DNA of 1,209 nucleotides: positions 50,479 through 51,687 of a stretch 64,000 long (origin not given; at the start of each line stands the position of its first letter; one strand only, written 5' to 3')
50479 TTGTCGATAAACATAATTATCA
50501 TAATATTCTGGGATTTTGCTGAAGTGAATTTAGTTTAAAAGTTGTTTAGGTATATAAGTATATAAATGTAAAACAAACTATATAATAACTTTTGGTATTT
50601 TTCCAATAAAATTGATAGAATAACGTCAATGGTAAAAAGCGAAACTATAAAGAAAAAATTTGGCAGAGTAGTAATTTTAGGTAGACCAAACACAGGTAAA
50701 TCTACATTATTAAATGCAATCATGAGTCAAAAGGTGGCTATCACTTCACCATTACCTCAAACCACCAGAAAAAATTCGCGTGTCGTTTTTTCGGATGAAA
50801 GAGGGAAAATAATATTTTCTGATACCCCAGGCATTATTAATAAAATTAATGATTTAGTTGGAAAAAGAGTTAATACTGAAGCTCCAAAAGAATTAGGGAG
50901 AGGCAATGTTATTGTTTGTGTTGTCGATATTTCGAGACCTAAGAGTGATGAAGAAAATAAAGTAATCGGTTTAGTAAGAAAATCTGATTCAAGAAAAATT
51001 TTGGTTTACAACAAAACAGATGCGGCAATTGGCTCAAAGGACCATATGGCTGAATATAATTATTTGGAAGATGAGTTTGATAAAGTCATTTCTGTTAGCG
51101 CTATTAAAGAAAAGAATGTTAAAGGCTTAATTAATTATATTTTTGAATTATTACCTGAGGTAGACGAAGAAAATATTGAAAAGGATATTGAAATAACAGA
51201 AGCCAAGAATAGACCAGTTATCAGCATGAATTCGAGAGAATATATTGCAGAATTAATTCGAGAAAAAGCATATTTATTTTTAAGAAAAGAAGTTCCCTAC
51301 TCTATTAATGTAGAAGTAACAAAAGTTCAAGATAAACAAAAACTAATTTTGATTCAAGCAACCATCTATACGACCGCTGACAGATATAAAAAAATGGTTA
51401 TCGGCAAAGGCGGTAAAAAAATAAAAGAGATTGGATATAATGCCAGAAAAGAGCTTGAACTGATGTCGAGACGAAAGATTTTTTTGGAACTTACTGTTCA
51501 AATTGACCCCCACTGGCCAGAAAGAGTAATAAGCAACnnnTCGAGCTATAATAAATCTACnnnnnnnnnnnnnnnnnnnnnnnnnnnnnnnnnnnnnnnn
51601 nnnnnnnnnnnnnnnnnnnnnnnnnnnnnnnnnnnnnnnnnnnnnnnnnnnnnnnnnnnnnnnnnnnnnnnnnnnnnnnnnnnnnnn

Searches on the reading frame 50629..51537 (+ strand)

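Call 46: search_protein_families(library=pfam, proteins=[window:50629-51537:+], max_evalue=0.001)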
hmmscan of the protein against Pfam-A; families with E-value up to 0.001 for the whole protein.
window:50629-51537:+ (303 aa): 7 families
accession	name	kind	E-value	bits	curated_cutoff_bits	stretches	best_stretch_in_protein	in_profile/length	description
PF01926.29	MMR_HSR1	-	2.2e-21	76.5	21.9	1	13-129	1-113/113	50S ribosome-binding GTPase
PF07650.23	KH_2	-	5.8e-14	52.1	22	1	221-296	1-77/78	KH domain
PF02421.24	FeoB_N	-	1.5e-08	34.7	27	1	13-169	2-154/156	Ferrous iron transport protein B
PF00350.29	Dynamin_N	-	5e-08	33.6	27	1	14-47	1-34/168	Dynamin family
PF00009.33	GTP_EFTU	-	1.7e-07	31.4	26.5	1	13-176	5-187/188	Elongation factor Tu GTP binding domain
PF04548.22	AIG1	-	9.4e-05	22.3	27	1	13-120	2-111/212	AIG1 family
PF20720.3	nSTAND3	-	0.00023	21.3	27.2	0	9-63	15-70/155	Novel STAND NTPase 3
